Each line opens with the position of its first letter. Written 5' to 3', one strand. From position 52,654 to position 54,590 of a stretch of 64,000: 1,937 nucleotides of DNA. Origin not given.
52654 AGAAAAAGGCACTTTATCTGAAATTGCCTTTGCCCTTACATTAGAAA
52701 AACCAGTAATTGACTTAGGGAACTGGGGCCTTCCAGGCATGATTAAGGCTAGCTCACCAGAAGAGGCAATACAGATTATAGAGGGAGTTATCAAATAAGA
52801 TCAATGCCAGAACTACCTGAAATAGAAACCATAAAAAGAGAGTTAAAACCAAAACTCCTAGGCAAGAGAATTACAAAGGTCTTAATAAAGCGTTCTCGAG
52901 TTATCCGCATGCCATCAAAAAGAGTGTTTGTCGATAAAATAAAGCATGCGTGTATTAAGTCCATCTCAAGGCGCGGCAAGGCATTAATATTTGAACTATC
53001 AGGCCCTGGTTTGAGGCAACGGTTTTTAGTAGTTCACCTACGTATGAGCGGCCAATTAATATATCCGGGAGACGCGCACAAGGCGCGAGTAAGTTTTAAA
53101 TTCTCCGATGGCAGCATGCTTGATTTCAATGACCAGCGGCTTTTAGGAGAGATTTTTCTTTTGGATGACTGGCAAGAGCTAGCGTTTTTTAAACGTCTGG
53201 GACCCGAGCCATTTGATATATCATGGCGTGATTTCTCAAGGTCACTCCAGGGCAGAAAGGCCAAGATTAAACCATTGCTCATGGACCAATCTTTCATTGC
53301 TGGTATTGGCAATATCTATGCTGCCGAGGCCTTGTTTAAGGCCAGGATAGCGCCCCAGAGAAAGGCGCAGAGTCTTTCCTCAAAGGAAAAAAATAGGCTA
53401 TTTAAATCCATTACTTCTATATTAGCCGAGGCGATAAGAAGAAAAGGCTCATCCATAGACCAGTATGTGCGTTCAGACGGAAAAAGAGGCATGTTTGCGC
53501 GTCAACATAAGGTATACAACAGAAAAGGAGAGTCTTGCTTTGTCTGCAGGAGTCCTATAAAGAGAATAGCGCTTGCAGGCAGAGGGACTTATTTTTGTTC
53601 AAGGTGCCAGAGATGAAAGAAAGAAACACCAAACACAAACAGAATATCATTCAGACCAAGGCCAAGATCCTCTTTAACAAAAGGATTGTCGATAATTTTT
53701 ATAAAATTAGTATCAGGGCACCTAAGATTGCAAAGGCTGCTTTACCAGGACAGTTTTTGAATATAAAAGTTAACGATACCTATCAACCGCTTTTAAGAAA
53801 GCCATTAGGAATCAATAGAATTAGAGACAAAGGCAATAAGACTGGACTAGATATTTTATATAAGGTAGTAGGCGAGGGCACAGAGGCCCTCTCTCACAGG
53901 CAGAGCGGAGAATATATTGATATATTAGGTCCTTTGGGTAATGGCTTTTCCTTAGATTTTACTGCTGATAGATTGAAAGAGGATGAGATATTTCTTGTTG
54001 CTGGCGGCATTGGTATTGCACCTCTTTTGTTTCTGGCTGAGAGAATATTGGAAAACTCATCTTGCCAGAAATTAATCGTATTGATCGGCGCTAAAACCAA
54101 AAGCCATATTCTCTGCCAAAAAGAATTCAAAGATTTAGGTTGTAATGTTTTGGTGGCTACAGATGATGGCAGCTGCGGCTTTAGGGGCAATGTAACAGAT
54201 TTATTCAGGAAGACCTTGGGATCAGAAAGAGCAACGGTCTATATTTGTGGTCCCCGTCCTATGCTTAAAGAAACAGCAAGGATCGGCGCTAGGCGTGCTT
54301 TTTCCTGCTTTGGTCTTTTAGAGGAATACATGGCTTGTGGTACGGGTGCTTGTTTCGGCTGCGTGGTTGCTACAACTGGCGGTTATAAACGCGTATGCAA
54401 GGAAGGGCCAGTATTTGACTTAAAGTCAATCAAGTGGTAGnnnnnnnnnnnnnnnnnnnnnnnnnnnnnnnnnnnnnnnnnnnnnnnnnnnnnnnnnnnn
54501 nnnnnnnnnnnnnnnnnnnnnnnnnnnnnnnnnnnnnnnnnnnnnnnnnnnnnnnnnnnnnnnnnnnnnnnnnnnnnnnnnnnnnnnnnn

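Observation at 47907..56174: Recurring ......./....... inverted-repeat family in intergenic gaps of the pyr region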

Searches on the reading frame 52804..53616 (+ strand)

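Call 12: search_protein_families(library=pfam, proteins=[window:52804-53616:+])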
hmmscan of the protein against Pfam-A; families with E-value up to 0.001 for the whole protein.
window:52804-53616:+ (270 aa): 4 families
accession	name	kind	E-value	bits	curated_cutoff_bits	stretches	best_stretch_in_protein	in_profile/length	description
PF01149.29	Fapy_DNA_glyco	-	4.1e-29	102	25.5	1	1-116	1-116/117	Formamidopyrimidine-DNA glycosylase N-terminal domain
PF06831.19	H2TH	-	1.1e-25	89.8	34.7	1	132-219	1-90/93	Formamidopyrimidine-DNA glycosylase H2TH domain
PF06827.20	zf-FPG_IleRS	-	2.1e-07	31.1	21.3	1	242-269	1-28/30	Zinc finger found in FPG and IleRS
PF05833.16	NFACT_N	-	1.1e-06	28.1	31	1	133-217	167-250/456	NFACT N-terminal and middle domains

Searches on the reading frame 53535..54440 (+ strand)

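Call 12: search_protein_families(library=pfam, proteins=[window:53535-54440:+])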
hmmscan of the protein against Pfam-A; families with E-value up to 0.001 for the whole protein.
window:53535-54440:+ (301 aa): 3 families
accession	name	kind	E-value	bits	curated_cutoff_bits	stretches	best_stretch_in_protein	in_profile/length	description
PF10418.14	DHODB_Fe-S_bind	-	2e-16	59.9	23.9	1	263-299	1-40/41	Iron-sulfur cluster binding domain of dihydroorotate dehydrogenase B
PF00175.26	NAD_binding_1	-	1.8e-12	48.3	22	1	154-247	1-107/109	Oxidoreductase NAD-binding domain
PF08030.17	NAD_binding_6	-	0.00016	22.2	22.2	0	150-176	2-28/156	Ferric reductase NAD binding domain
